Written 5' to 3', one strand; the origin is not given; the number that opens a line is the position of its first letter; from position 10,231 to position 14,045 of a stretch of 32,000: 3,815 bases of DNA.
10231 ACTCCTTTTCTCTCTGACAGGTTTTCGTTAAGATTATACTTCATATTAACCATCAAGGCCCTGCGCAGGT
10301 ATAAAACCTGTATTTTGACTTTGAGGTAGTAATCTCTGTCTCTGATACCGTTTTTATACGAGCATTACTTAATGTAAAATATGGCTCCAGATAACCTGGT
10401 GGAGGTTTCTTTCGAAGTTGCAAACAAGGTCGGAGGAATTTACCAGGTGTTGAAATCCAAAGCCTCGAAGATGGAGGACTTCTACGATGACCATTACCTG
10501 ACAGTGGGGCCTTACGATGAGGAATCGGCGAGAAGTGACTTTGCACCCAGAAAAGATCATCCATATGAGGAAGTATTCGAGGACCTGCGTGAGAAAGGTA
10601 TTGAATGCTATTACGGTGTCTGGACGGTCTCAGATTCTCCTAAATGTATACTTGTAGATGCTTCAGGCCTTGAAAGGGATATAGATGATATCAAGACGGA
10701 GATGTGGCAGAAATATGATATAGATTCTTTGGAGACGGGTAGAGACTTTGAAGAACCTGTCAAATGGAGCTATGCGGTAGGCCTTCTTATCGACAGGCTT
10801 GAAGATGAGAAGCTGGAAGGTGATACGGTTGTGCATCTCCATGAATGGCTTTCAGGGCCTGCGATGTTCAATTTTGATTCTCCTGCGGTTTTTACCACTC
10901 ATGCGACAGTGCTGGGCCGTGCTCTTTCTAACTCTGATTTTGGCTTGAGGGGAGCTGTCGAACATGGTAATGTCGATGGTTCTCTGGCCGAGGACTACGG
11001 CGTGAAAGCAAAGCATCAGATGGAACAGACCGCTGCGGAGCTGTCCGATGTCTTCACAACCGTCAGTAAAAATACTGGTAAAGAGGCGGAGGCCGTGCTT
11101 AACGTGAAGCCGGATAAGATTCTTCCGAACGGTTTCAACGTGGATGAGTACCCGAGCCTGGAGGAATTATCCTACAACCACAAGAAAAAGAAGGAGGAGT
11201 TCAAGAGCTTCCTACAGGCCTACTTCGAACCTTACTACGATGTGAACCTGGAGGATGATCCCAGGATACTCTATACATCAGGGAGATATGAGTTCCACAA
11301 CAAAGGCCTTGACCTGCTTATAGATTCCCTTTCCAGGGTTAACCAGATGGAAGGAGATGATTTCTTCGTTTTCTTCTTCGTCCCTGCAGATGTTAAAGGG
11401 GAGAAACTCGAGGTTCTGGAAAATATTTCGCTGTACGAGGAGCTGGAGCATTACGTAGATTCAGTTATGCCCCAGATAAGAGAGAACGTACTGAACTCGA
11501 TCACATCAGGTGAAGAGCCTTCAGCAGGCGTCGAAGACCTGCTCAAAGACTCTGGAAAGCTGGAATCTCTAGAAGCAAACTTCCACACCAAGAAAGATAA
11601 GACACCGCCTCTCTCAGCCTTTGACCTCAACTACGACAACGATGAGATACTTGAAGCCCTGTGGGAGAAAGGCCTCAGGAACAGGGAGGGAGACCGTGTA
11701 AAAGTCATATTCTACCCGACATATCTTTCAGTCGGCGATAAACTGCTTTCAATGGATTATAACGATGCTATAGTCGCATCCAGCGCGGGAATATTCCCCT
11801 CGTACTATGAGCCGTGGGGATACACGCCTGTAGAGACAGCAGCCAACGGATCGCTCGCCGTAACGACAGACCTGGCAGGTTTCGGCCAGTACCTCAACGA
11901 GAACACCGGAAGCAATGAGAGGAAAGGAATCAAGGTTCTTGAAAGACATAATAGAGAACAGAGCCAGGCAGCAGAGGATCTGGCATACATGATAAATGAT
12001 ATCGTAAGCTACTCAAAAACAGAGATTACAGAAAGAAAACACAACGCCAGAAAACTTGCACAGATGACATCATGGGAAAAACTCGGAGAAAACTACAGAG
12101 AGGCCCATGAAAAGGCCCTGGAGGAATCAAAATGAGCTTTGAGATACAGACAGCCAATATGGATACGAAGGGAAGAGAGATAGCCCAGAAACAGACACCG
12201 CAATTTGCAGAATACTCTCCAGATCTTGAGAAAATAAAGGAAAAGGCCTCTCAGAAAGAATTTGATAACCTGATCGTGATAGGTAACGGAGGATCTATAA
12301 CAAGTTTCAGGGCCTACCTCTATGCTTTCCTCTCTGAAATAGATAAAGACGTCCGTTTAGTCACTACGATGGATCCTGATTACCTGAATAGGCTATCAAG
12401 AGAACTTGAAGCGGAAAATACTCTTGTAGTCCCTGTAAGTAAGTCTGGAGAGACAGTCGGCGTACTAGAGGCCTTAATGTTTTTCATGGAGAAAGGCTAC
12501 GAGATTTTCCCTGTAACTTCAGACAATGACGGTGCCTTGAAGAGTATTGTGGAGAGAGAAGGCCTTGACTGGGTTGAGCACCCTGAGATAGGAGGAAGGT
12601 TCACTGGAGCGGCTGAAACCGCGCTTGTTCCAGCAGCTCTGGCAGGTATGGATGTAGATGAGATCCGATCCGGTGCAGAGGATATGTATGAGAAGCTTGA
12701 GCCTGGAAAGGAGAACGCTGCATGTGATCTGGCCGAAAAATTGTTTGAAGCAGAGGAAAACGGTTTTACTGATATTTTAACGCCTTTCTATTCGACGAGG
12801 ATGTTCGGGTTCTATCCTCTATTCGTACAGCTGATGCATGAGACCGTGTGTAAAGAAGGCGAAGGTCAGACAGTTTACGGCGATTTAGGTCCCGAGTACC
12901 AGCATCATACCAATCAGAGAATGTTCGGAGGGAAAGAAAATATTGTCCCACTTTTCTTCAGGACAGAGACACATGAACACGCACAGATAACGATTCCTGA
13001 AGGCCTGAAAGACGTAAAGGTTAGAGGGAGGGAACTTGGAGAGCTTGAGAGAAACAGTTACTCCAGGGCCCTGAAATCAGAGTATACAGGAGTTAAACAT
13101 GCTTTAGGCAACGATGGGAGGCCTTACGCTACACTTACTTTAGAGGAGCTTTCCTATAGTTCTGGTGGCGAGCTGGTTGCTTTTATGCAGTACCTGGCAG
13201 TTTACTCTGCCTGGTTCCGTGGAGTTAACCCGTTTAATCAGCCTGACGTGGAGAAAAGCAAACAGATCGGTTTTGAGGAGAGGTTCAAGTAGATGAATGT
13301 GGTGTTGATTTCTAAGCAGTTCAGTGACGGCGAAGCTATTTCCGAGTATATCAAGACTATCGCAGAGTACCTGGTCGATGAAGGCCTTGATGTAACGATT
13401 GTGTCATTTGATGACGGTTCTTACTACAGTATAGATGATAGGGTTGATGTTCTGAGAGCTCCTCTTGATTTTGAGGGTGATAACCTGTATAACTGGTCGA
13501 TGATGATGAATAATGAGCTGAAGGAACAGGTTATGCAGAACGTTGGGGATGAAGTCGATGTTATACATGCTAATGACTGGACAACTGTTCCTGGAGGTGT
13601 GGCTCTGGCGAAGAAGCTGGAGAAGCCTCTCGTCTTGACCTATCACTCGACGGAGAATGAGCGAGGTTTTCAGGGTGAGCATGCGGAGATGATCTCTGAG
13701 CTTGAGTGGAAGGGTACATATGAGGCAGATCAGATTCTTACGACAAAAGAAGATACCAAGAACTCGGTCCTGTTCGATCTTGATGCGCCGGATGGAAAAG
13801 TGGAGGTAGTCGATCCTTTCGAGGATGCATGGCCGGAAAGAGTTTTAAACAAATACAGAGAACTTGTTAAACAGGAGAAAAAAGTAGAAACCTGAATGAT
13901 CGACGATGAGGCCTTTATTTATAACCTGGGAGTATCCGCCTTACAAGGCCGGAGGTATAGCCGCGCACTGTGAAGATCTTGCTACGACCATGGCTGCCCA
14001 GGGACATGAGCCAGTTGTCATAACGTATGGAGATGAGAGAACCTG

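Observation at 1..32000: Extreme over-representation of the palindrome AGGCCT (about one copy per 250 bp)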

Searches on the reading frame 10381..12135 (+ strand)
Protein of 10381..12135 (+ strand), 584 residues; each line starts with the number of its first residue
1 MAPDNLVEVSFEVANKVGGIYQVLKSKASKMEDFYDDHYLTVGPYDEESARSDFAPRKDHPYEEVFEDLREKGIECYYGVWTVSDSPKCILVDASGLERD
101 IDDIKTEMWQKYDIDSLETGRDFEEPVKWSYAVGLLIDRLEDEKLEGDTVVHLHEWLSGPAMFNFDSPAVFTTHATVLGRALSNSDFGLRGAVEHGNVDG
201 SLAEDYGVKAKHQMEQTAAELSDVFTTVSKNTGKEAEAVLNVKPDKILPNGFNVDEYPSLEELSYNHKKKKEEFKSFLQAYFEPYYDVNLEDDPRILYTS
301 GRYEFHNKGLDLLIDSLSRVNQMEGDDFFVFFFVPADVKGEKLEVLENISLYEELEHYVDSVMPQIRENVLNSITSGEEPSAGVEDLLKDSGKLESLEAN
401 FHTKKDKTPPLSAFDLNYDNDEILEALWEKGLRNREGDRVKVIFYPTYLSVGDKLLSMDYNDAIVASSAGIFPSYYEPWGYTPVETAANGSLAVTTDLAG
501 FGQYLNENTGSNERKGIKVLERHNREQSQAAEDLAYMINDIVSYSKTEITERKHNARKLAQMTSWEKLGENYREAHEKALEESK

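Call 6: search_protein_families(library=pfam, proteins=[window:10381-12135:+])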
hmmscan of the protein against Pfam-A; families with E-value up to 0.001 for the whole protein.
window:10381-12135:+ (584 aa): 5 families
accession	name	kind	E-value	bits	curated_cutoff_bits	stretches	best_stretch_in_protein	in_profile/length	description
PF05693.19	Glycogen_syn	-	1e-117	394.8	27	1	8-582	1-585/639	Glycogen synthase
PF00534.26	Glycos_transf_1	-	1.9e-07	31.2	26.4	0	467-515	93-136/172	Glycosyl transferases group 1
PF13692.12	Glyco_trans_1_4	-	2.6e-05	24.9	27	0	460-519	70-124/142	Glycosyl transferases group 1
PF08323.17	Glyco_transf_5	-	0.00033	20.9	22.7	1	128-235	113-223/239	Starch synthase catalytic domain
PF13439.12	Glyco_transf_4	-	0.00071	20.1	28.5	0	149-255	74-169/170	Glycosyltransferase Family 4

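Call 10: find_related_loci(query=window:10381-12135:+, collection=genome_contigs, flank=10000)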
Query window:10381-12135:+ (584 aa) in genome_contigs; peptide patterns used: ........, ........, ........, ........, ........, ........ (x = any residue, [..] = any of these).
18 stretches matched a pattern; 9 encode a relative of the query (tblastn E <= 1e-3); 9 distinct loci.
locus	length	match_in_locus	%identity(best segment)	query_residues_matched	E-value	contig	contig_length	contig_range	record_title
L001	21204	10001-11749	82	1-584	0e+0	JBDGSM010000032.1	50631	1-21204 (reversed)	MAG: Candidatus Nanohalobium sp. isolate DAL-WCL_22_76C1R DAL-WCL_22_76C1R_32, whole genome shotgun sequence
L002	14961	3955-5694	79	1-580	0e+0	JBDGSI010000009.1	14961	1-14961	MAG: Candidatus Nanohalobium sp. isolate DAL-WCL_22_66C1R DAL-WCL_22_66C1R_9, whole genome shotgun sequence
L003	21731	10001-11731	69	4-584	0e+0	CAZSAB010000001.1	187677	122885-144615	MAG TPA_asm: uncultured archaeon isolate SRP090399_co2_41 genome assembly, contig: NODE_2_length_187677_cov_7.835606, wh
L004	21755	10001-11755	68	1-584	0e+0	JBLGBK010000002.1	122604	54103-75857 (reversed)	MAG: Colwellia polaris isolate 3300055293_71 Ga0535675_0000046, whole genome shotgun sequence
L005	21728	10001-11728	68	3-581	0e+0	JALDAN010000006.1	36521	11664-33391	MAG: Candidatus Nanohalarchaeota archaeon isolate NHA29 k141_22866_length_36521_cov_28.3036, whole genome shotgun sequen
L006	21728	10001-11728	67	1-580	0e+0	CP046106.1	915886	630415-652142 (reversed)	Candidatus Nanohaloarchaea archaeon strain M3_22 chromosome, complete genome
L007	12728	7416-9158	66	1-584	0e+0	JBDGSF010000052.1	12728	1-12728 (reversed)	MAG: Candidatus Nanohaloarchaea archaeon isolate DAL-WCL_22_57C1R DAL-WCL_22_57C1R_52, whole genome shotgun sequence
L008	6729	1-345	75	466-580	2e-51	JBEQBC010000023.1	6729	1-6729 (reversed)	MAG: Candidatus Nanohaloarchaea archaeon isolate 04_S200.metabat2_refined.015 NODE_5100_length_6729_cov_42.027870, whole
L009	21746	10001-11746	68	1-581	0e+0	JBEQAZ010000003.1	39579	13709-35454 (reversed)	MAG: Candidatus Nanohaloarchaea archaeon isolate 04_S200.metabat_sspec.017_sub NODE_111_length_39579_cov_28.421652, whol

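Call 77: find_homologous_proteins(query=window:10381-12135:+, max_evalue=1e-100)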
Query window:10381-12135:+ (584 aa): 1238 proteins with E <= 1e-100 among 8000 candidates; the best 120 are listed.
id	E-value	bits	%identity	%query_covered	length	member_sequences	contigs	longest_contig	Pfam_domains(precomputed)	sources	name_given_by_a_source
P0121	0.0e+0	1306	98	100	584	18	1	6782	PF00534.27,PF05693.20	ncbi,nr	ncbi:MAG: hypothetical protein BRC30_02075 [Nanohaloarchaea archaeon SW_7_46_7]|nr:MAG: hypothetical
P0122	0.0e+0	1195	88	100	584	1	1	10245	PF00534.27,PF05693.20,PF13692.13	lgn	-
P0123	0.0e+0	1180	87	100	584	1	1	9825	PF00534.27,PF05693.20,PF13692.13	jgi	jgi:glycogen(starch) synthase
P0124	0.0e+0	1124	83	100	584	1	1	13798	PF00534.27,PF05693.20,PF20706.4,PF13692.13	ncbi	-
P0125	0.0e+0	1120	82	100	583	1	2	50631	PF00534.27,PF05693.20,PF08323.18,PF13692.13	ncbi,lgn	ncbi:MAG: glycogen/starch synthase [Candidatus Nanohalobium sp.]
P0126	0.0e+0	1103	82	100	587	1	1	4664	PF00534.27,PF05693.20,PF20706.4,PF13692.13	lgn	-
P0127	0.0e+0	1083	80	100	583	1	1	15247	PF00534.27,PF05693.20,PF08323.18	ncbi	ncbi:MAG: glycogen/starch synthase [Candidatus Nanohalobium sp.]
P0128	0.0e+0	1082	80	100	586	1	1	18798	PF00534.27,PF05693.20,PF20706.4,PF13692.13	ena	-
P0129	0.0e+0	1071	79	99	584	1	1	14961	PF00534.27,PF05693.20,PF20706.4,PF13692.13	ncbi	ncbi:MAG: hypothetical protein ABEJ93_00320 [Candidatus Nanohalobium sp.]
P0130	0.0e+0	1062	78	100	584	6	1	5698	PF00534.27,PF05693.20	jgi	-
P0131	0.0e+0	1014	94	82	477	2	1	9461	PF00534.27,PF05693.20,PF13692.13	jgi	jgi:glycogen(starch) synthase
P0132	1.7e-285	966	72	99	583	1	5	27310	PF00534.27,PF05693.20,PF08323.18,PF13692.13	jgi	jgi:glycogen(starch) synthase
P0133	3.4e-285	965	72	99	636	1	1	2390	PF00534.27,PF05693.20,PF13692.13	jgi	jgi:glycogen(starch) synthase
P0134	1.8e-283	959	71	100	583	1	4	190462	PF00534.27,PF05693.20,PF08323.18,PF13692.13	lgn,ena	-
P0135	1.6e-282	956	70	99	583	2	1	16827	PF00534.27,PF05693.20,PF20706.4,PF13692.13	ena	-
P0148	2.8e-274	929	70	99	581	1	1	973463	PF00534.27,PF05693.20,PF08323.18,PF20706.4,PF13692.13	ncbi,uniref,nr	ncbi:glycogen/starch synthase [Candidatus Nanohalobium constans]|uniref:Glycogen synthase n=1 Tax=Ca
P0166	5.2e-270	915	68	99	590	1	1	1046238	PF00534.27,PF05693.20,PF08323.18,PF20706.4,PF13692.13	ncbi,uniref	ncbi:glycogen/starch synthase [Candidatus Nanosalina sp. VS9-1]|uniref:glycogen/starch synthase n=1 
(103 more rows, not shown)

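Call 78: find_encoding_contigs(protein=P0131, flank=10000, max_places=3)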
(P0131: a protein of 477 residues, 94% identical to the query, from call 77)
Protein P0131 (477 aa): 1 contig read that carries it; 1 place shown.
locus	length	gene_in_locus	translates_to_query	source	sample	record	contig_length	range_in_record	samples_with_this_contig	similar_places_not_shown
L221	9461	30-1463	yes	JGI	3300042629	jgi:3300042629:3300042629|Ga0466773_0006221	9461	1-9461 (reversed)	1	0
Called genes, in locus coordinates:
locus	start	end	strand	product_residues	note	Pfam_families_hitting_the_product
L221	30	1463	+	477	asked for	PF05693:Glycogen_syn, PF00534:Glycos_transf_1 (faint), PF13692:Glyco_trans_1_4 (faint)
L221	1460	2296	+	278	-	-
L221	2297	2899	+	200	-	PF13439:Glyco_transf_4, PF13579:Glyco_trans_4_4, PF08323:Glyco_transf_5 (weak)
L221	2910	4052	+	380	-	PF08323:Glyco_transf_5 (weak), PF20706:GT4-conflict, PF13439:Glyco_transf_4, PF13579:Glyco_trans_4_4, PF08323:Glyco_transf_5 (weak), PF00534:Glycos_transf_1, PF13692:Glyco_trans_1_4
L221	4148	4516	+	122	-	-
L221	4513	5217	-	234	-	PF02129:Peptidase_S15 (faint), PF12146:Hydrolase_4, PF00561:Abhydrolase_1, PF12697:Abhydrolase_6 (weak), PF00326:Peptidase_S9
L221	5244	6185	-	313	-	PF01633:Choline_kinase (weak), PF01636:APH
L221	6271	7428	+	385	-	PF07690:MFS_1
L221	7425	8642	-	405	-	PF03065:Glyco_hydro_57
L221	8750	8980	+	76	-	PF24350:DUF7510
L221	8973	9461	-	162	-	?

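Call 79: find_encoding_contigs(protein=P0148, flank=10000, max_places=2)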
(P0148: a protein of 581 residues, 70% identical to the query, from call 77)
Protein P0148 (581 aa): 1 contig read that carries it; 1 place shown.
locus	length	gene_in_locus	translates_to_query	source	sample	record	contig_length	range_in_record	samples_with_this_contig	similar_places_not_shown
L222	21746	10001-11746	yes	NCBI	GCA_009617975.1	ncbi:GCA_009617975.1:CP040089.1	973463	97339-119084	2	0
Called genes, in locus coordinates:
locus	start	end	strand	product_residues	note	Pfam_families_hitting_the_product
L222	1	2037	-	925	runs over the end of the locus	PF00133:tRNA-synt_1, PF01406:tRNA-synt_1e (faint), PF09334:tRNA-synt_1g, PF13603:tRNA-synt_1_2, PF00133:tRNA-synt_1, PF08264:Anticodon_1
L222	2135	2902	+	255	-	PF01656:CbiA, PF02374:ArsA_ATPase (weak), PF06564:CBP_BcsQ, PF10609:ParA, PF13614:AAA_31, PF00142:Fer4_NifH (weak), PF13500:AAA_26 (weak)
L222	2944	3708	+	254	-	PF00142:Fer4_NifH (faint), PF01656:CbiA, PF02374:ArsA_ATPase, PF06564:CBP_BcsQ, PF10609:ParA, PF13614:AAA_31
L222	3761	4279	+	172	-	PF11969:DcpS_C, PF01230:HIT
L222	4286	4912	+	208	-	-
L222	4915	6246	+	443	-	PF02878:PGM_PMM_I, PF02879:PGM_PMM_II, PF02880:PGM_PMM_III, PF00408:PGM_PMM_IV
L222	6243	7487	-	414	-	PF04587:ADP_PFK_GK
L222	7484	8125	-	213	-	PF00121:TIM, PF05690:ThiG (weak)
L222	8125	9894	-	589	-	PF06202:GDE_C (weak), PF22422:MGH1-like_GH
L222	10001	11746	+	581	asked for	PF05693:Glycogen_syn, PF08323:Glyco_transf_5 (weak), PF20706:GT4-conflict (faint), PF00534:Glycos_transf_1 (faint), PF13692:Glyco_trans_1_4 (faint)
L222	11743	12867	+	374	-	-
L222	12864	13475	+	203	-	PF13439:Glyco_transf_4, PF13579:Glyco_trans_4_4, PF08323:Glyco_transf_5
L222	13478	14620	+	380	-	PF08323:Glyco_transf_5, PF20706:GT4-conflict, PF13439:Glyco_transf_4, PF13579:Glyco_trans_4_4, PF00534:Glycos_transf_1, PF13692:Glyco_trans_1_4, PF13524:Glyco_trans_1_2 (weak)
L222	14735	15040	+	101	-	PF20126:TumE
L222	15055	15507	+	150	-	PF12840:HTH_20 (faint), PF25212:HVO_A0114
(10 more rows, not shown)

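Call 80: find_encoding_contigs(protein=P0166, flank=10000, max_places=2)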
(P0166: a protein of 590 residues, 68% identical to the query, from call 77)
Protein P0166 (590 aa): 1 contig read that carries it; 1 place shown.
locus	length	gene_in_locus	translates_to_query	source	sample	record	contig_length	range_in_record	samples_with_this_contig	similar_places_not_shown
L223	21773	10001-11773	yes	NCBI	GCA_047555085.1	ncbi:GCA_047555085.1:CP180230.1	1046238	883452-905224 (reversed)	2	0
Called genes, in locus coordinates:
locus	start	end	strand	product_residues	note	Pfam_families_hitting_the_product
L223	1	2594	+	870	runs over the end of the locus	PF07953:Toxin_R_bind_N (weak), PF13385:Laminin_G_3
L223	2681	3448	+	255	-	PF01656:CbiA, PF06564:CBP_BcsQ, PF10609:ParA, PF13614:AAA_31, PF00142:Fer4_NifH (weak), PF13500:AAA_26 (weak)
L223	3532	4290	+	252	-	PF00142:Fer4_NifH (faint), PF01656:CbiA, PF02374:ArsA_ATPase, PF06564:CBP_BcsQ, PF10609:ParA, PF13614:AAA_31, PF10609:ParA (weak)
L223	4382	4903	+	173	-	PF11969:DcpS_C, PF01230:HIT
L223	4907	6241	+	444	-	PF02878:PGM_PMM_I, PF02879:PGM_PMM_II, PF02880:PGM_PMM_III, PF00408:PGM_PMM_IV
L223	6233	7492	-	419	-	PF04587:ADP_PFK_GK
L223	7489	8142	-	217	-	PF00121:TIM, PF05690:ThiG (weak)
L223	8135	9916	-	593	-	PF06202:GDE_C, PF22422:MGH1-like_GH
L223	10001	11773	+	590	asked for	PF05693:Glycogen_syn, PF08323:Glyco_transf_5 (weak), PF20706:GT4-conflict (faint), PF00534:Glycos_transf_1 (faint), PF13692:Glyco_trans_1_4 (faint)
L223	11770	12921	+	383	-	-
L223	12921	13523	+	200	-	PF13477:Glyco_trans_4_2 (faint), PF13439:Glyco_transf_4, PF13579:Glyco_trans_4_4, PF08323:Glyco_transf_5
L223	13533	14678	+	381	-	PF08323:Glyco_transf_5, PF20706:GT4-conflict, PF13439:Glyco_transf_4, PF13579:Glyco_trans_4_4, PF00534:Glycos_transf_1, PF13692:Glyco_trans_1_4, PF13524:Glyco_trans_1_2 (weak)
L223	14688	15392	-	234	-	PF12146:Hydrolase_4, PF00561:Abhydrolase_1 (weak), PF12697:Abhydrolase_6 (weak), PF00326:Peptidase_S9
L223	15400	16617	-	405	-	PF03065:Glyco_hydro_57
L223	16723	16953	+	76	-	-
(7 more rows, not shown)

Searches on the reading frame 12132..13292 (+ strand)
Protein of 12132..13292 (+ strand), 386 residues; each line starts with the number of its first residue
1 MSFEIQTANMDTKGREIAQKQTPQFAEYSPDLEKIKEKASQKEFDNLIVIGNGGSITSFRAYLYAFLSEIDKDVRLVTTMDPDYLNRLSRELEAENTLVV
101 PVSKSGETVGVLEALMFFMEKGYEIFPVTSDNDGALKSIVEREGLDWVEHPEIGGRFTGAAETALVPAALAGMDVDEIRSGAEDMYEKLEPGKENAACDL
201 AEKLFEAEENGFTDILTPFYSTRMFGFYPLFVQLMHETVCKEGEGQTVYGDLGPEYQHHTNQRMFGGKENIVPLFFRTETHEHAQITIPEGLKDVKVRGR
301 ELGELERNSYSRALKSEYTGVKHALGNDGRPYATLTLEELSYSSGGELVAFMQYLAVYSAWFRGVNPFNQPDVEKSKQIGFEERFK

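Call 6: search_protein_families(library=pfam, proteins=[window:12132-13292:+])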
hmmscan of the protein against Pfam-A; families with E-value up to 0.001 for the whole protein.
window:12132-13292:+ (386 aa): 1 family
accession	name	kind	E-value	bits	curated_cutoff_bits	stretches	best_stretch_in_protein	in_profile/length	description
PF00342.24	PGI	-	5.2e-05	22.5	22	0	40-108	92-161/486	Phosphoglucose isomerase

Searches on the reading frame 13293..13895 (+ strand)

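Call 7: search_protein_families(library=pfam, proteins=[window:13293-13895:+])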
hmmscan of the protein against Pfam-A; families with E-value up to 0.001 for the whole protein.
window:13293-13895:+ (200 aa): 3 families
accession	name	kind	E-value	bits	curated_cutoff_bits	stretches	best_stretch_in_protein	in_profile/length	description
PF13439.12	Glyco_transf_4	-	8.1e-16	58.9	28.5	1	18-174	6-163/170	Glycosyltransferase Family 4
PF13579.12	Glyco_trans_4_4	-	3.2e-10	41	29.7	1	16-173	3-155/158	Glycosyl transferase 4-like domain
PF08323.17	Glyco_transf_5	-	6.6e-08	33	22.7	1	78-141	119-188/239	Starch synthase catalytic domain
